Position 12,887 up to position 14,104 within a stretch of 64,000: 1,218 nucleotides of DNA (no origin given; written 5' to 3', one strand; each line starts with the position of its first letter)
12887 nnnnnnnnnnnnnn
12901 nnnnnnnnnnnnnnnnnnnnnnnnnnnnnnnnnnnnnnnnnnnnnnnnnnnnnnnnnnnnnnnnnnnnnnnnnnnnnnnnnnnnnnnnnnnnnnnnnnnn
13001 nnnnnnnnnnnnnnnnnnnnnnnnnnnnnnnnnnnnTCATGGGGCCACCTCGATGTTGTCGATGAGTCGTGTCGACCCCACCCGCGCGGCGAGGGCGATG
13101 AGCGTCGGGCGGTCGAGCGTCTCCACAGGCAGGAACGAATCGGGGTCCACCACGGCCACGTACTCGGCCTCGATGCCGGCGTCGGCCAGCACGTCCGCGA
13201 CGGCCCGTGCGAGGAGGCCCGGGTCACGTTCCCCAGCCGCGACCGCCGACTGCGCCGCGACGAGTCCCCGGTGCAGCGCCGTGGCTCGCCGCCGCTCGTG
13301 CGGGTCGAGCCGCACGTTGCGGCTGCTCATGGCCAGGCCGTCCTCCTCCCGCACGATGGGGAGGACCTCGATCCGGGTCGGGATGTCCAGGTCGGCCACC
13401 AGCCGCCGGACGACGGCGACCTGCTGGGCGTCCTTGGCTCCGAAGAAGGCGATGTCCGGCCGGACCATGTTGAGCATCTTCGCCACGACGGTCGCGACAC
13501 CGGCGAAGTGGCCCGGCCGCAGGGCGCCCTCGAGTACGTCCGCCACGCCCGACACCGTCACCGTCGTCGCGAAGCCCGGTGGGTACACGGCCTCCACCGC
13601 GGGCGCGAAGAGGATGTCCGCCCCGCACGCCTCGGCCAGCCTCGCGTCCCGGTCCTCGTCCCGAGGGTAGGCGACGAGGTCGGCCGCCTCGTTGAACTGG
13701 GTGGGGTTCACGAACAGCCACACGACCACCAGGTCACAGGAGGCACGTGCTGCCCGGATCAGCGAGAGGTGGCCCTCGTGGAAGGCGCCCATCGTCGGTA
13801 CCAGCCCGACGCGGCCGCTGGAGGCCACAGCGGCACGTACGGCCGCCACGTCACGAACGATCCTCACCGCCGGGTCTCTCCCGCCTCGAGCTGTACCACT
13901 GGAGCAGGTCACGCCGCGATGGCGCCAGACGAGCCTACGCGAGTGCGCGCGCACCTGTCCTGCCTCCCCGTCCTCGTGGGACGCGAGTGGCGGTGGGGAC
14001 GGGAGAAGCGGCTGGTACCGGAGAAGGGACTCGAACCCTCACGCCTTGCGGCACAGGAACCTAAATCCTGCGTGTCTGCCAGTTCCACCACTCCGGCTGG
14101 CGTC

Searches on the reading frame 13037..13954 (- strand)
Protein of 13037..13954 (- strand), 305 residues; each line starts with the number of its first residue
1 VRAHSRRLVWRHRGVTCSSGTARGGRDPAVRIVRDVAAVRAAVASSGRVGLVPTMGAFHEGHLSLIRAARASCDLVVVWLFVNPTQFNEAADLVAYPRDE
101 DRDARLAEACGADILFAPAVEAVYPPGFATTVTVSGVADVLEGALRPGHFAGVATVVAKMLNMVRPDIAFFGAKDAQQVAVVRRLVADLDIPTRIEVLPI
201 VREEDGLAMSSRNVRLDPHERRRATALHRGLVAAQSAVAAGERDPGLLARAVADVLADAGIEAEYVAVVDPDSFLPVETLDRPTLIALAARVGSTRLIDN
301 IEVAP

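Call 6: search_protein_families(library=pfam, proteins=[window:13037-13954:-])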
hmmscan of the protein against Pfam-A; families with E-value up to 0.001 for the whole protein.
window:13037-13954:- (305 aa): 1 family
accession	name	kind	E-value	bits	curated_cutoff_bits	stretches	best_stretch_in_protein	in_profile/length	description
PF02569.21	Pantoate_ligase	-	1.1e-95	320.3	20.7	1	32-301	2-267/268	Pantoate-beta-alanine ligase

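Call 8: find_related_loci(query=window:13037-13954:-, collection=genome_contigs, flank=10000)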
Query window:13037-13954:- (305 aa) in genome_contigs; peptide patterns used: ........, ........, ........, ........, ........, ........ (x = any residue, [..] = any of these).
600 stretches matched a pattern (row limit reached: there are more); 551 encode a relative of the query (tblastn E <= 1e-3); the best 80 are kept; 80 distinct loci.
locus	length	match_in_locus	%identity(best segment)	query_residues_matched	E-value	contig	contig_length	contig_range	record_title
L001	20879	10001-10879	67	12-305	3e-118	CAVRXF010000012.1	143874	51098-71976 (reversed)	MAG: uncultured Actinomycetota bacterium isolate MFD02199.bin.2.170 genome assembly, contig: contig_17515, whole genome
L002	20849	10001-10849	72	23-305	7e-118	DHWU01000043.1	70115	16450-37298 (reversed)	MAG TPA_asm: Propionibacteriaceae bacterium UBA5174 UBA5174_contig_5741, whole genome shotgun sequence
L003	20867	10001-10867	68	20-303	3e-117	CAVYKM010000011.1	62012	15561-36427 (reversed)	MAG: uncultured Actinomycetota bacterium isolate MFD05674.bin.2.93 genome assembly, contig: contig_32951, whole genome s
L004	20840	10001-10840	70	24-303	2e-112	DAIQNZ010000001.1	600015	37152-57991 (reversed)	MAG TPA_asm: Propionicimonas sp. isolate CTOTU7641 NODE_8_length_600015_cov_40.693936, whole genome shotgun sequence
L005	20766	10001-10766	87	51-305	3e-110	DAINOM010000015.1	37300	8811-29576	MAG TPA_asm: Propionicimonas sp. isolate CTOTU7639 NODE_1968_length_37300_cov_11.145523, whole genome shotgun sequence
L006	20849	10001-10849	62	28-305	1e-100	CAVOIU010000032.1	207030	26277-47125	MAG: uncultured Solirubrobacterales bacterium isolate MFD10064.bin.2.23 genome assembly, contig: contig_23, whole genome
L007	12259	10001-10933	56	2-303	2e-99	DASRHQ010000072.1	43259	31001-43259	MAG TPA_asm: Solirubrobacteraceae bacterium isolate SMAG_U10088 k141_2449250, whole genome shotgun sequence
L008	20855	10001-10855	62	17-301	9e-99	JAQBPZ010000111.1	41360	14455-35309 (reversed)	MAG: Gemmatimonadetes bacterium isolate RYN_360 scaffold_2189676, whole genome shotgun sequence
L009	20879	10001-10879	59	20-305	6e-98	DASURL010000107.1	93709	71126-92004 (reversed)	MAG TPA_asm: Gemmatimonadaceae bacterium isolate SMAG_U1706 k141_945162, whole genome shotgun sequence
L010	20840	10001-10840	59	30-304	2e-96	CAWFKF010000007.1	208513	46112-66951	MAG: uncultured Solirubrobacteraceae bacterium isolate MFD01872.bin.2.90 genome assembly, contig: contig_108808, whole g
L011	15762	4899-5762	59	18-300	2e-96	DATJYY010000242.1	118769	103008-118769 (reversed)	MAG TPA_asm: Solirubrobacteraceae bacterium isolate SMAG_U15164 k141_3572396, whole genome shotgun sequence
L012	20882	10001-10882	59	7-300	6e-96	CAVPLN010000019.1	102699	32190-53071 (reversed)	MAG: uncultured Solirubrobacterales bacterium isolate MFD00082.bin.2.82 genome assembly, contig: contig_19953, whole gen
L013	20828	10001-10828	60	30-300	1e-94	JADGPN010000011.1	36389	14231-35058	MAG: Solirubrobacteraceae bacterium isolate Chersky.24_35 contig-100_101, whole genome shotgun sequence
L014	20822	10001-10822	61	30-303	4e-94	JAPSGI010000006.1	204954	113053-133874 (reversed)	MAG: Solirubrobacteraceae bacterium isolate BS_bin.015 NODE_6_length_204954_cov_5.029000, whole genome shotgun sequence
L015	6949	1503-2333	56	29-300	8e-94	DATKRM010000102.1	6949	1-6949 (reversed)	MAG TPA_asm: Solirubrobacteraceae bacterium isolate SMAG_U14028 k141_660788, whole genome shotgun sequence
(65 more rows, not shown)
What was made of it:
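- Tried and rejected: panC relatives in GTDB species genomes (call 8).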

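Call 45: find_homologous_proteins(query=window:13037-13867:-)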
Query window:13037-13867:- (276 aa): 8000 proteins with E <= 0.001 among 8000 candidates; the best 120 are listed.
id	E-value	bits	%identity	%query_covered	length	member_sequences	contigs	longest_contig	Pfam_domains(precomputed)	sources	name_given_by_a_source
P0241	4.8e-168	575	100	100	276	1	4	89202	PF02569.22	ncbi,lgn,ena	-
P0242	3.6e-153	526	93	98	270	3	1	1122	PF02569.22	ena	-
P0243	1.7e-148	511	90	92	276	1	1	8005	PF02569.22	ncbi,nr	ncbi:MAG TPA: pantoate--beta-alanine ligase [Propionibacteriaceae bacterium]|nr:pantoate--beta-alani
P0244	8.9e-146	502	88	95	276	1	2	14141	PF02569.22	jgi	jgi:pantoate--beta-alanine ligase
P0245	2.5e-144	497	87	100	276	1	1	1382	PF02569.22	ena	-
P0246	7.1e-144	496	87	100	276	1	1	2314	PF02569.22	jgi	-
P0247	1.0e-141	489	85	100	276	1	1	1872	PF02569.22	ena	-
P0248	3.2e-141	487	84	95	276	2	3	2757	PF02569.22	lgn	-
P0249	4.6e-141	486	85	92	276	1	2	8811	PF02569.22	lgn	-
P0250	1.3e-140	485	85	100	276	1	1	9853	PF02569.22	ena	-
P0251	1.5e-140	485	84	100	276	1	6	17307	PF02569.22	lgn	-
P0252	1.5e-140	485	85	100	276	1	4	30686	PF02569.22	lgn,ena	-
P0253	2.5e-140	484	84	92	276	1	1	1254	PF02569.22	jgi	jgi:pantoate--beta-alanine ligase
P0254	4.3e-140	483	85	100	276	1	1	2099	PF02569.22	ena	-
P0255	4.6e-140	483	84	100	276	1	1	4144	PF02569.22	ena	-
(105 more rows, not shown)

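Call 46: find_encoding_contigs(protein=P0243, flank=10000, max_places=3)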
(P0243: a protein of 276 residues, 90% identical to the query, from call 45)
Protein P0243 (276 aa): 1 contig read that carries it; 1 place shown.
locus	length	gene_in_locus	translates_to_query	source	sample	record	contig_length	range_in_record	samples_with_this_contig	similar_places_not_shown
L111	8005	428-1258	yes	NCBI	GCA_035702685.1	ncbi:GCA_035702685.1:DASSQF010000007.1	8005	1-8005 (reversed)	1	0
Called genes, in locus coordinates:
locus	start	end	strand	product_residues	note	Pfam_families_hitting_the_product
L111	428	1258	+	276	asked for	PF02569:Pantoate_ligase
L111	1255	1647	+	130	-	PF02261:Asp_decarbox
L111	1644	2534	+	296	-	PF02548:Pantoate_transf, PF13714:PEP_mutase (weak)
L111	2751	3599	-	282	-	PF02749:QRPTase_N, PF01729:QRPTase_C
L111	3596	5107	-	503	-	PF00890:FAD_binding_2, PF07992:Pyr_redox_2 (faint), PF02910:Succ_DH_flav_C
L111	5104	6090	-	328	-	PF02445:NadA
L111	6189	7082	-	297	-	PF19368:WHD_AraR, PF21906:WHD_NrtR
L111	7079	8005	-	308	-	PF00732:GMC_oxred_N (weak), PF05199:GMC_oxred_C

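Call 47: find_encoding_contigs(protein=P0244, flank=10000, max_places=3)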
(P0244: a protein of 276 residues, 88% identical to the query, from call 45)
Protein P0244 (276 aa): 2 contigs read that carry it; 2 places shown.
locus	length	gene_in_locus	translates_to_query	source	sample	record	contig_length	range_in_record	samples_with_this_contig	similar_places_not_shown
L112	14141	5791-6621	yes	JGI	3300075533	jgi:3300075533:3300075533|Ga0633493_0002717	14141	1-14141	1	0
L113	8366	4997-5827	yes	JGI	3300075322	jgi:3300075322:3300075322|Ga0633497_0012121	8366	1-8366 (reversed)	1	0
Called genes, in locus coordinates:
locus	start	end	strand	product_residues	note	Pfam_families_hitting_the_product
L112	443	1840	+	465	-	PF13701:DDE_Tnp_1_4, PF01609:DDE_Tnp_1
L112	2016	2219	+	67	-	-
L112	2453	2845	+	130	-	PF01610:DDE_Tnp_ISL3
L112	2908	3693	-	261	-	PF12679:ABC2_membrane_2 (weak), PF12730:ABC2_membrane_4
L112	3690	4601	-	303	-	PF00005:ABC_tran, PF13304:AAA_21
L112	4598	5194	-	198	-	PF00440:TetR_N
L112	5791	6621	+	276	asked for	PF02569:Pantoate_ligase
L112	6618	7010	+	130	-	PF02261:Asp_decarbox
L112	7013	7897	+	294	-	PF02548:Pantoate_transf, PF13714:PEP_mutase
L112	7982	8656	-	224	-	PF02749:QRPTase_N, PF01729:QRPTase_C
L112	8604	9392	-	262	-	-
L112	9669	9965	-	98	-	-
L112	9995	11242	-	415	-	PF13173:AAA_14, PF13635:DUF4143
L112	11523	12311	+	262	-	PF01569:PAP2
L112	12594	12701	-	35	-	-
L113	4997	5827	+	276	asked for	PF02569:Pantoate_ligase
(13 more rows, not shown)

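Call 57: search_protein_families(library=pfam, max_evalue=0.1, proteins=[L111:1-174:+])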
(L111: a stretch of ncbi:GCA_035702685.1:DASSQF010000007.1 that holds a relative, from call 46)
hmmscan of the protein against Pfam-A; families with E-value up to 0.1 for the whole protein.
L111:1-174:+ (57 aa): 1 family
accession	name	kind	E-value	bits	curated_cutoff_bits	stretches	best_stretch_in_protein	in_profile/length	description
PF17851.8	GH43_C2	-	0.0085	16.3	22.7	1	10-54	156-202/203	Beta xylosidase C-terminal Concanavalin A-like domain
